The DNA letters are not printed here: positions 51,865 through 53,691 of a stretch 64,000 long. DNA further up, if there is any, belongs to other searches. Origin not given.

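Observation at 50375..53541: Two tandem GT2 proteins carry N-terminal PqqD/RRE-like (peptide-recognition) domains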

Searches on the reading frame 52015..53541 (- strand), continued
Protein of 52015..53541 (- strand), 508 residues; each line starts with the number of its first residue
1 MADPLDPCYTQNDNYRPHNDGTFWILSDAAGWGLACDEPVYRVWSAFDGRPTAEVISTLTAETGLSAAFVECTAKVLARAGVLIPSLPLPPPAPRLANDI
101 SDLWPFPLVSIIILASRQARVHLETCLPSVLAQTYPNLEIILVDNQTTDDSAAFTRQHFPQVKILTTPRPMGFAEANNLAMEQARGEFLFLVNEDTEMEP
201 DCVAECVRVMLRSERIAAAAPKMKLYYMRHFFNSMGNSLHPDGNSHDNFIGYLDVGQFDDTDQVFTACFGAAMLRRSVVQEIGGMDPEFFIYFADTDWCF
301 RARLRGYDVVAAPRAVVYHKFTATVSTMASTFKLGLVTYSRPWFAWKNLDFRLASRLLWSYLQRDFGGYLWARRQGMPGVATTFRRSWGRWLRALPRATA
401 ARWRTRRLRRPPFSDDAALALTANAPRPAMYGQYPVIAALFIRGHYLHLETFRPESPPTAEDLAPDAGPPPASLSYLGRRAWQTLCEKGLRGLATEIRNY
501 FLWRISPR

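Call 30: find_encoding_contigs(protein=P0051, flank=10000, max_places=1)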
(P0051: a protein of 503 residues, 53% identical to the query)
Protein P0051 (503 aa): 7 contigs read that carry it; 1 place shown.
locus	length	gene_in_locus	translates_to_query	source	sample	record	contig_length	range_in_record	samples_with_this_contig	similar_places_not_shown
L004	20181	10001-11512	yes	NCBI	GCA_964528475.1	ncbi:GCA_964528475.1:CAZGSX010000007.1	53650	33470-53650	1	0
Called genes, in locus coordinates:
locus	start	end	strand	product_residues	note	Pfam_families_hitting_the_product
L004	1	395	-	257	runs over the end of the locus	PF03575:Peptidase_S51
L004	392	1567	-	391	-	PF01546:Peptidase_M20, PF07687:M20_dimer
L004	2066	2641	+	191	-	PF04893:Yip1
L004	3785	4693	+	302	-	PF00890:FAD_binding_2 (faint), PF01134:GIDA (faint), PF03486:HI0933_like, PF22780:HI0933_like_1st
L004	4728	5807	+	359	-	PF00144:Beta-lactamase, PF13354:Beta-lactamase2 (faint)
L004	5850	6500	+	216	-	PF00702:Hydrolase, PF12710:HAD, PF13419:HAD_2, PF13242:Hydrolase_like (weak)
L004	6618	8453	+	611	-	PF00005:ABC_tran, PF13304:AAA_21 (faint), PF14524:Wzt_C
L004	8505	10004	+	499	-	PF00534:Glycos_transf_1, PF13692:Glyco_trans_1_4, PF26337:Gtf3_C (weak)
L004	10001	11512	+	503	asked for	PF00535:Glycos_transf_2, PF13641:Glyco_tranf_2_3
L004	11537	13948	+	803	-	PF00534:Glycos_transf_1 (weak)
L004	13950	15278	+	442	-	PF00535:Glycos_transf_2, PF10111:Glyco_tranf_2_2 (weak), PF13641:Glyco_tranf_2_3, PF13632:Glyco_trans_2_3 (weak)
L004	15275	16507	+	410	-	PF13439:Glyco_transf_4, PF13579:Glyco_trans_4_4 (weak), PF20706:GT4-conflict, PF00534:Glycos_transf_1, PF13692:Glyco_trans_1_4, PF13524:Glyco_trans_1_2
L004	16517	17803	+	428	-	PF00685:Sulfotransfer_1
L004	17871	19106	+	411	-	PF13469:Sulfotransfer_3 (faint), PF00685:Sulfotransfer_1 (weak)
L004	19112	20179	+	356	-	?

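Call 36: predict_structure(alignment_id=A1)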
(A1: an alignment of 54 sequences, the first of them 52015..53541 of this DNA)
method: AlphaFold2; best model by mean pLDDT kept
length: 508 residues; sequences in the alignment: 54
mean_pLDDT: 88.9   pTM: 0.86
mean pLDDT of the five models: 88.9, 88.6, 86.6, 85.3, 84.9
residues with pLDDT >= 90: 326; 70-90: 145; 50-70: 25; < 50: 12
segments of 3 or more residues with pLDDT < 50: 322-324, 467-473
pLDDT, mean of each block of 10 residues (from residue 1): 90 95 94 95 97 97 96 97 92 67 95 91 95 97 93 97 94 92 98 93 96 96 91 87 83 84 85 97 91 88 93 91 56 87 94 92 89 89 95 95 91 85 80 91 90 92 61 63 89 82 59
secondary structure, 60 per line:
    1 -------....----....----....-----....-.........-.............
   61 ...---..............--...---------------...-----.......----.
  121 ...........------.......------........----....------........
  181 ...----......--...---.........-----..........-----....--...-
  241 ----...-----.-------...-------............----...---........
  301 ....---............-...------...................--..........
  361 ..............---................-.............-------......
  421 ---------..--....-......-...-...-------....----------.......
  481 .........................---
elements in order: E8-11 E16-19 E24-27 E33-36 H38-46 E48-51 H52-63 H67-80 E83-85 E109-115 H120-131 E138-144 H151-158 E163-166 H173-183 E188-193 E196-198 H202-210 E216-225 E231-234 E237-239 E245-247 E271-275 H276-282 H293-304 E308-319 H330-348 H351-374 H378-393 H395-407 H415-420 E434-437 H439-444 H460-463 H474-505
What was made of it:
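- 52204..52266 (-): GT-A proline-rich C-terminal motif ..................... (aa 426-446). Candidate ligand of the RRE domain; this is inference. Strand 434-437 in the full-length model, local pLDDT about 90 (call 36).
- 52018..52122 (-): GT-A C-terminal cationic amphipathic helix (aa 474-508). Helix 474-505 in the model (call 36).
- The full-length model has pTM 0.86, with the motif as a confident strand (call 36). pTM 0.86 suggests the domain is packed on the enzyme (call 36).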

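Call 39: fold_search(model_id=the predicted structure, library=pdb)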
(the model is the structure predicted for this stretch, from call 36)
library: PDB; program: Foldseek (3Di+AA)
matches with E <= 10: 1267; with E <= 0.001: 402
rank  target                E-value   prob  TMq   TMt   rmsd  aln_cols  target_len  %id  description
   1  6nqt_F                1.1e-13  1.00  0.42  0.44   3.9       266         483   16  GalNac-T2 soaked with UDP-sugar (released 2020-01-29)
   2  6nqt_A                1.4e-13  1.00  0.43  0.44   7.2       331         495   15  GalNac-T2 soaked with UDP-sugar (released 2020-01-29)
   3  6nqt_C                1.5e-13  1.00  0.43  0.45   7.1       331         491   15  GalNac-T2 soaked with UDP-sugar (released 2020-01-29)
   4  6e7i_A                1.5e-13  1.00  0.42  0.43   7.6       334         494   15  Human ppGalNAcT2 I253A/L310A Mutant with EA2 and UDP (released 2020-01-29)
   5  6nqt_E                1.7e-13  1.00  0.43  0.45   7.1       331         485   15  GalNac-T2 soaked with UDP-sugar (released 2020-01-29)
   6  6e4r_A                2.3e-13  1.00  0.43  0.44   4.4       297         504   16  Crystal Structure of the Drosophila Melanogaster Polypeptide N-Acetylgalactosaminyl Transferase PGANT9B (released 2018-09-12)
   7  6s24_A                2.6e-13  1.00  0.44  0.42   8.4       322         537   17  Crystal structure of the TgGalNAc-T3 in complex with UDP, manganese and the peptide 3 (released 2019-12-25)
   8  5ndf_E                3.6e-13  1.00  0.43  0.44   7.5       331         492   15  Small-molecule inhibition of ppGalNAc-Ts selectively reduces mucin-type O-glycosylation (released 2017-11-01)
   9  2d7i_A                5.4e-13  1.00  0.39  0.37   5.1       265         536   17  Crystal structure of pp-GalNAc-T10 with UDP, GalNAc and Mn2+ (released 2006-11-07)
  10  2ffu_A                5.4e-13  1.00  0.43  0.44   7.4       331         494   14  Crystal Structure of Human ppGalNAcT-2 complexed with UDP and EA2 (released 2006-01-31)
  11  6nqt_B                6.0e-13  1.00  0.43  0.44   7.2       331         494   15  GalNac-T2 soaked with UDP-sugar (released 2020-01-29)
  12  8ujg_A                6.3e-13  1.00  0.39  0.38   9.7       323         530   16  X-ray crystal structure of Toxoplasma gondii GalNAc-T3 in complex with UDP-GalNAc, Mn2+, and the mono-glycopeptide Srs (released 2024-05-15)
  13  4d0t_A                7.5e-13  1.00  0.43  0.44   7.2       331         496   14  GalNAc-T2 crystal soaked with UDP-GalNAc, EA2 peptide and manganese (released 2014-05-28)
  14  4d0z_F                7.5e-13  1.00  0.43  0.45   7.9       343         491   14  GalNAc-T2 crystal soaked with UDP-5SGalNAc, mEA2 and manganese (Higher resolution dataset) (released 2014-05-28)
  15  5fv9_B                7.9e-13  1.00  0.42  0.44   7.2       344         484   15  Crystal structure of GalNAc-T2 in complex with compound 16d (released 2016-03-09)
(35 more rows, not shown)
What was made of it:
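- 52558..53223 (-): GT-A GT2 catalytic domain (aa 107-328). Carries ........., the DxD-equivalent N193-E-D195 and ADTDW (D295/D297). GT-A fold matches in PDB: ppGalNAc-Ts, PmHS2, WrtF (call 39).
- Tried and rejected: The match is to a generic GT-A fold (TM about 0.43), among polysaccharide synthases (call 39).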

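Call 47: find_encoding_contigs(protein=P0056, flank=10000, max_places=1)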
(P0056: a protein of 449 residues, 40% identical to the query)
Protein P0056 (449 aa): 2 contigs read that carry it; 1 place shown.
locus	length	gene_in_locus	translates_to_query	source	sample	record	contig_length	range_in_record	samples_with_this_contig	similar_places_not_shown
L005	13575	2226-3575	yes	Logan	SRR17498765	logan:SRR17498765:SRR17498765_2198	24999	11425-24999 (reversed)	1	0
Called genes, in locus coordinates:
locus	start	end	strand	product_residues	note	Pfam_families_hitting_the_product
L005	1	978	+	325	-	?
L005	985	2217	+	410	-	PF13439:Glyco_transf_4, PF13579:Glyco_trans_4_4, PF00534:Glycos_transf_1, PF20706:GT4-conflict (weak), PF13692:Glyco_trans_1_4, PF13524:Glyco_trans_1_2 (weak)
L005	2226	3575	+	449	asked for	PF00535:Glycos_transf_2, PF10111:Glyco_tranf_2_2 (weak), PF13641:Glyco_tranf_2_3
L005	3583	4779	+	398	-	PF00535:Glycos_transf_2, PF10111:Glyco_tranf_2_2, PF13641:Glyco_tranf_2_3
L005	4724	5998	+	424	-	PF01943:Polysacc_synt, PF13440:Polysacc_synt_3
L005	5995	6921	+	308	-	PF01073:3Beta_HSD, PF01370:Epimerase, PF02719:Polysacc_synt_2 (faint), PF04321:RmlD_sub_bind (weak), PF07993:NAD_binding_4 (faint), PF16363:GDP_Man_Dehyd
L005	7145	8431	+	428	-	PF03721:UDPG_MGDP_dh_N, PF00984:UDPG_MGDP_dh, PF03720:UDPG_MGDP_dh_C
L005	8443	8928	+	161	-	PF04480:DUF559, PF18741:MTES_1575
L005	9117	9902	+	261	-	PF00535:Glycos_transf_2, PF10111:Glyco_tranf_2_2 (weak), PF13641:Glyco_tranf_2_3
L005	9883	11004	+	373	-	PF13439:Glyco_transf_4, PF20706:GT4-conflict, PF00534:Glycos_transf_1, PF13692:Glyco_trans_1_4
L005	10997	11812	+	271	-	PF00535:Glycos_transf_2, PF10111:Glyco_tranf_2_2, PF13641:Glyco_tranf_2_3, PF02709:Glyco_transf_7C (weak)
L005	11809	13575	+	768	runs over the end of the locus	PF13439:Glyco_transf_4, PF13579:Glyco_trans_4_4, PF20706:GT4-conflict (weak), PF00534:Glycos_transf_1, PF13692:Glyco_trans_1_4, PF26337:Gtf3_C (faint), PF00534:Glycos_transf_1, PF13692:Glyco_trans_1_4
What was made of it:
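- It persists when Wzt is replaced by a Wzx-type flippase (L005, call 47).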

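Call 48: find_encoding_contigs(protein=P0057, flank=10000, max_places=1)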
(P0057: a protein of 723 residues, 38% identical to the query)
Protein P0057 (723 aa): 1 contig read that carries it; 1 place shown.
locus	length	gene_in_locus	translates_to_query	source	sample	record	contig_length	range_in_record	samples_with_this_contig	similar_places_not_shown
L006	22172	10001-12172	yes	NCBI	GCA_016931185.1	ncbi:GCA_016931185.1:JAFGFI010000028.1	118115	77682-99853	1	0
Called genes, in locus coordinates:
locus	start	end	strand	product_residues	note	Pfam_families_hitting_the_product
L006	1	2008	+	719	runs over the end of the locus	PF01364:Peptidase_C25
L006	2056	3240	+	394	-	-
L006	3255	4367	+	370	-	PF03706:LPG_synthase_TM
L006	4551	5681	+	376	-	PF00535:Glycos_transf_2, PF13506:Glyco_transf_21 (weak), PF13641:Glyco_tranf_2_3, PF13632:Glyco_trans_2_3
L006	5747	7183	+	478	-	PF11028:TMEM260_N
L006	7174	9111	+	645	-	PF13196:DUF4012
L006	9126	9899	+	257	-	-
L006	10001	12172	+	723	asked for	PF00535:Glycos_transf_2, PF13641:Glyco_tranf_2_3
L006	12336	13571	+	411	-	PF13439:Glyco_transf_4, PF13579:Glyco_trans_4_4 (weak), PF00534:Glycos_transf_1, PF13692:Glyco_trans_1_4, PF13524:Glyco_trans_1_2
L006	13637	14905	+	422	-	PF00005:ABC_tran, PF13304:AAA_21 (faint), PF14524:Wzt_C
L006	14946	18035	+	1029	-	PF13489:Methyltransf_23, PF08241:Methyltransf_11, PF08242:Methyltransf_12 (weak), PF13649:Methyltransf_25, PF00535:Glycos_transf_2, PF13641:Glyco_tranf_2_3, PF13692:Glyco_trans_1_4, PF00534:Glycos_transf_1, +2 more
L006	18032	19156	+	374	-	PF13692:Glyco_trans_1_4, PF00534:Glycos_transf_1 (weak)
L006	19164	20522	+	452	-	PF00534:Glycos_transf_1 (weak), PF13692:Glyco_trans_1_4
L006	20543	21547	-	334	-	PF10111:Glyco_tranf_2_2, PF13641:Glyco_tranf_2_3, PF00535:Glycos_transf_2, PF13632:Glyco_trans_2_3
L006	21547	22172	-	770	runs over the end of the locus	PF01839:FG-GAP (faint), PF14783:BBS2_Mid (faint), PF15907:Itfg2 (faint), PF13517:FG-GAP_3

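Call 49: find_encoding_contigs(protein=P0058, flank=10000, max_places=1)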
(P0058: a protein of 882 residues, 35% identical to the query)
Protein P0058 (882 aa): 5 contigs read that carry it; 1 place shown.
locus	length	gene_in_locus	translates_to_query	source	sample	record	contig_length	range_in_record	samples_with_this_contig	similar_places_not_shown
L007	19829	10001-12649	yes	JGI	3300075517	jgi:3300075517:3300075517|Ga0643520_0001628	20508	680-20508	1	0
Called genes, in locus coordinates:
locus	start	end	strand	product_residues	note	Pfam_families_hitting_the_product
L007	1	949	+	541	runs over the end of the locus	?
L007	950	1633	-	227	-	-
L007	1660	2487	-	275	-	PF00459:Inositol_P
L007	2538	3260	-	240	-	PF13489:Methyltransf_23, PF13847:Methyltransf_31 (weak), PF08241:Methyltransf_11, PF08242:Methyltransf_12, PF13649:Methyltransf_25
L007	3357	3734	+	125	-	-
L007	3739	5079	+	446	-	PF13506:Glyco_transf_21 (weak), PF13641:Glyco_tranf_2_3, PF00535:Glycos_transf_2, PF13712:Glyco_tranf_2_5 (weak), PF13632:Glyco_trans_2_3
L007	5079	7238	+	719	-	-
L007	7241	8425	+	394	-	PF00534:Glycos_transf_1, PF13692:Glyco_trans_1_4, PF13524:Glyco_trans_1_2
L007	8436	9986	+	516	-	PF00535:Glycos_transf_2, PF10111:Glyco_tranf_2_2 (faint), PF13506:Glyco_transf_21, PF13641:Glyco_tranf_2_3, PF13632:Glyco_trans_2_3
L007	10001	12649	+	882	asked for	PF00535:Glycos_transf_2, PF13641:Glyco_tranf_2_3, PF13692:Glyco_trans_1_4 (weak)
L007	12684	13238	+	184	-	PF13489:Methyltransf_23, PF01209:Ubie_methyltran, PF13847:Methyltransf_31, PF08241:Methyltransf_11, PF08242:Methyltransf_12, PF13649:Methyltransf_25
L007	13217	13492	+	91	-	-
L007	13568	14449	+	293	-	PF13489:Methyltransf_23, PF13847:Methyltransf_31, PF08241:Methyltransf_11, PF08242:Methyltransf_12, PF13649:Methyltransf_25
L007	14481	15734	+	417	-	PF13439:Glyco_transf_4, PF13579:Glyco_trans_4_4, PF20706:GT4-conflict (weak), PF00534:Glycos_transf_1, PF13692:Glyco_trans_1_4, PF13524:Glyco_trans_1_2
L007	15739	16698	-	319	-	PF13641:Glyco_tranf_2_3, PF00535:Glycos_transf_2, PF10111:Glyco_tranf_2_2 (faint), PF13632:Glyco_trans_2_3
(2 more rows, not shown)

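Call 54: find_related_loci(query=window:52015-53541:-, collection=genome_contigs, flank=10000)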
Query window:52015-53541:- (508 aa) in genome_contigs; peptide patterns used: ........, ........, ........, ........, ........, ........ (x = any residue, [..] = any of these).
110 stretches matched a pattern; 6 encode a relative of the query (tblastn E <= 1e-3); 6 distinct loci.
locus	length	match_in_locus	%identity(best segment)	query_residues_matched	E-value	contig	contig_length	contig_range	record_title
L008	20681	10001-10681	35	99-319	2e-36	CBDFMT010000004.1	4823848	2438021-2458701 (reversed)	MAG: Ferruginibacter sp. isolate 29c902fb-ee38-49de-a8d2-af80f79e25cd genome assembly, contig: contig_4, whole genome sh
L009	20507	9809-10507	33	93-319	4e-34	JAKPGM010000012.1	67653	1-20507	MAG: Bacteroidota bacterium isolate JPMR_metabat.90 k141_608178, whole genome shotgun sequence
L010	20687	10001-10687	32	104-328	5e-26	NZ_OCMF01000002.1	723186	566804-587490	Salinimicrobium sediminis strain CGMCC 1.12641, whole genome shotgun sequence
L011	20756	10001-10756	28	112-345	9e-25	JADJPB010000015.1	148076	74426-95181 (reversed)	MAG: Bacteroidetes bacterium isolate Fred_18-Q3-R57-64_BATAC.296 tig00016994-10-1483790, whole genome shotgun sequence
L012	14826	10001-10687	29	109-324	4e-26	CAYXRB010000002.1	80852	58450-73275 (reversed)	MAG TPA_asm: uncultured Pseudomonadales bacterium isolate SRP239243_co2_211 genome assembly, contig: NODE_313_length_808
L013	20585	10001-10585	29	127-316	1e-10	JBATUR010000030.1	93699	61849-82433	MAG: Coleofasciculaceae cyanobacterium isolate MFD12171_ilm_asm_bin21 k127_94340, whole genome shotgun sequence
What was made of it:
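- Tried and rejected: The genome_contigs scan with GT-A returned only unrelated GT2-domain matches in Bacteroidota and others (call 54).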

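Call 55: find_encoding_contigs(protein=P0041, flank=10000, max_places=1)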
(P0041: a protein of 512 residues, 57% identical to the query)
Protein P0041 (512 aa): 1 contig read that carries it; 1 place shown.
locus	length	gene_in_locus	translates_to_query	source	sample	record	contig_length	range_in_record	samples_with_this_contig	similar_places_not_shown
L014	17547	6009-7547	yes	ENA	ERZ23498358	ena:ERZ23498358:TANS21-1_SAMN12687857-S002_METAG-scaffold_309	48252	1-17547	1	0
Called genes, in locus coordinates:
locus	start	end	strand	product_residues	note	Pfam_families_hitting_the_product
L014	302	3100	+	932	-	PF00133:tRNA-synt_1, PF09334:tRNA-synt_1g, PF13603:tRNA-synt_1_2, PF00133:tRNA-synt_1, PF08264:Anticodon_1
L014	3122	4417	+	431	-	PF00005:ABC_tran, PF14524:Wzt_C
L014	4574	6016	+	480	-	PF13692:Glyco_trans_1_4 (weak)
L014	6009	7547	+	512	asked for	PF00535:Glycos_transf_2, PF13641:Glyco_tranf_2_3, PF13632:Glyco_trans_2_3 (weak)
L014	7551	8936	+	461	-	PF00535:Glycos_transf_2, PF10111:Glyco_tranf_2_2, PF13641:Glyco_tranf_2_3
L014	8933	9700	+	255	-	PF00483:NTP_transferase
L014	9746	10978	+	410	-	PF13439:Glyco_transf_4, PF13579:Glyco_trans_4_4, PF20706:GT4-conflict, PF00534:Glycos_transf_1, PF13692:Glyco_trans_1_4, PF13524:Glyco_trans_1_2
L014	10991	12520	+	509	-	PF00685:Sulfotransfer_1 (weak)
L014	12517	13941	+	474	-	-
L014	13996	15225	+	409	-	PF13439:Glyco_transf_4, PF13579:Glyco_trans_4_4, PF20706:GT4-conflict, PF00534:Glycos_transf_1, PF13692:Glyco_trans_1_4, PF13524:Glyco_trans_1_2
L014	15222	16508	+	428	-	PF13439:Glyco_transf_4, PF13579:Glyco_trans_4_4, PF20706:GT4-conflict (weak), PF00534:Glycos_transf_1, PF13692:Glyco_trans_1_4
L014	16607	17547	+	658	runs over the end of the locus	PF20176:DUF6541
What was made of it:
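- The RRE persists when GT-B is absent (L014, call 55).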
